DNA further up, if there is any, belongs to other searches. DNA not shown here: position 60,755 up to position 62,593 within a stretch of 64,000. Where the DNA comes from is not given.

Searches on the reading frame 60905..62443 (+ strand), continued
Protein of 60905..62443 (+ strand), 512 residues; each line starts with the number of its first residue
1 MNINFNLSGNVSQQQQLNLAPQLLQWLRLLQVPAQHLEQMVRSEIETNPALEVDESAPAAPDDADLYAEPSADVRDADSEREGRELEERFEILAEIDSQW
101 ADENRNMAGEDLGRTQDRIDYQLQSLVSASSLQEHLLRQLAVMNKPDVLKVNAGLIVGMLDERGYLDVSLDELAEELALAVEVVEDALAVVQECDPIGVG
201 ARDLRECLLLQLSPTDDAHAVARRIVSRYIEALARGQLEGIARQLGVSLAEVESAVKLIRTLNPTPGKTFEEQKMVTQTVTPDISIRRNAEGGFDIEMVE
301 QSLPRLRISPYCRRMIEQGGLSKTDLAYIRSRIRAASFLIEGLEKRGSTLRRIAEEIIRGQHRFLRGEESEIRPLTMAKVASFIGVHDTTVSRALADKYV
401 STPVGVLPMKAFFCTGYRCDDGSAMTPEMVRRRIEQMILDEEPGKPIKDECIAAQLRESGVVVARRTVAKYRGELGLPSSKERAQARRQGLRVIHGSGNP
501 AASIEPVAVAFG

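Call 39: find_encoding_contigs(protein=P0062, flank=5000, max_places=1)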
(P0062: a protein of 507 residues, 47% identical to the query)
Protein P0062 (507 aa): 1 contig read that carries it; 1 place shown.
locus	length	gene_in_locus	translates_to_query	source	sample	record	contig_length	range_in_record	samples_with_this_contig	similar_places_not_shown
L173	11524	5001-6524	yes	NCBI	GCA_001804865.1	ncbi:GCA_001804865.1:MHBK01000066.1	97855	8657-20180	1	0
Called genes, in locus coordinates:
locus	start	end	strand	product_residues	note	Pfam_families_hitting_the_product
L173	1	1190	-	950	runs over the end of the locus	PF17201:Cache_3-Cache_2, PF17202:sCache_3_3, PF17203:sCache_3_2 (faint), PF02743:dCache_1, PF08269:dCache_2, PF17200:sCache_2, PF02743:dCache_1, PF00015:MCPsignal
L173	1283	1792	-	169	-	PF01584:CheW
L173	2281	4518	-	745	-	PF01627:Hpt, PF02895:H-kinase_dim, PF02518:HATPase_c, PF01584:CheW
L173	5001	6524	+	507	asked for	PF00309:Sigma54_AID, PF04963:Sigma54_CBD, PF04552:Sigma54_DBD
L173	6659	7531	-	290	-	PF08668:HDOD, PF01966:HD (weak)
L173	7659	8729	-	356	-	PF04055:Radical_SAM, PF13186:SPASM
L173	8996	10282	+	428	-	PF00072:Response_reg, PF00512:HisKA (faint), PF02518:HATPase_c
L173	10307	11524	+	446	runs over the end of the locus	PF01966:HD, PF13487:HD_5, PF00072:Response_reg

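Call 40: find_encoding_contigs(protein=P0049, flank=5000, max_places=1)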
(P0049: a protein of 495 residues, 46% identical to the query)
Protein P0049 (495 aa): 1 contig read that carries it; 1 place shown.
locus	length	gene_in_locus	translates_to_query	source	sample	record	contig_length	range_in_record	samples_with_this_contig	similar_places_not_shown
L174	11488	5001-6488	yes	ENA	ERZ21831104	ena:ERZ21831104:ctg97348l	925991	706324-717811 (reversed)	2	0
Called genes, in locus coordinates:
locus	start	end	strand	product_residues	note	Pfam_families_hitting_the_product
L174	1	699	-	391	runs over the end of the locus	PF07228:SpoIIE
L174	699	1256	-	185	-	PF13188:PAS_8 (weak)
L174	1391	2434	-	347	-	PF12837:Fer4_6 (faint), PF13237:Fer4_10, PF14697:Fer4_21 (weak), PF12838:Fer4_7, PF13187:Fer4_9, PF25160:LdpA_Fe-S-bd (weak), PF00037:Fer4 (weak), PF02906:Fe_hyd_lg_C, +1 more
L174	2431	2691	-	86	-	PF01257:2Fe-2S_thioredx (weak)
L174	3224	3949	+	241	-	PF13419:HAD_2 (faint)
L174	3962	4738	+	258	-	PF01503:PRA-PH (faint), PF03819:MazG, PF12643:MazG-like (faint), PF03819:MazG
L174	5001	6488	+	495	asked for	PF00309:Sigma54_AID, PF04963:Sigma54_CBD, PF04552:Sigma54_DBD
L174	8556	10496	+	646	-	PF07696:7TMR-DISMED2 (weak), PF07695:7TMR-DISM_7TM (weak), PF00512:HisKA, PF02518:HATPase_c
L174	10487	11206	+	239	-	PF00072:Response_reg, PF04397:LytTR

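Call 66: search_protein_families(library=ncbifam, proteins=[window:60905-62443:+], max_evalue=0.001)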
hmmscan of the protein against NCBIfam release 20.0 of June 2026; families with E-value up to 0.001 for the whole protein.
window:60905-62443:+ (512 aa): 7 families
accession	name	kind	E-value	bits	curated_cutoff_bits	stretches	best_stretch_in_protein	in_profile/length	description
TIGR02395.1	rpoN_sigma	equivalog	1.1e-109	367.4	277.35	1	13-483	1-433/434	RNA polymerase factor sigma-54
NF004595.0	PRK05932.1-2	equivalog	3.6e-104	349.3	513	1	10-485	6-482/484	RNA polymerase factor sigma-54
NF009118.0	PRK12469.1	subfamily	2e-97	327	396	1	12-486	8-481/483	RNA polymerase factor sigma-54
NF004596.0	PRK05932.1-3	subfamily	3.7e-96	323.1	499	1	11-489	9-510/515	RNA polymerase factor sigma-54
NF004598.0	PRK05932.1-5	equivalog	1.1e-84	285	621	1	14-483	10-501/504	RNA polymerase factor sigma-54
NF004597.0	PRK05932.1-4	equivalog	1.6e-78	264.4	817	1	14-485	10-475/477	RNA polymerase factor sigma-54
NF004602.0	PRK05932.2-4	equivalog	7.2e-49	166.7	506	1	11-485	7-410/416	RNA polymerase factor sigma-54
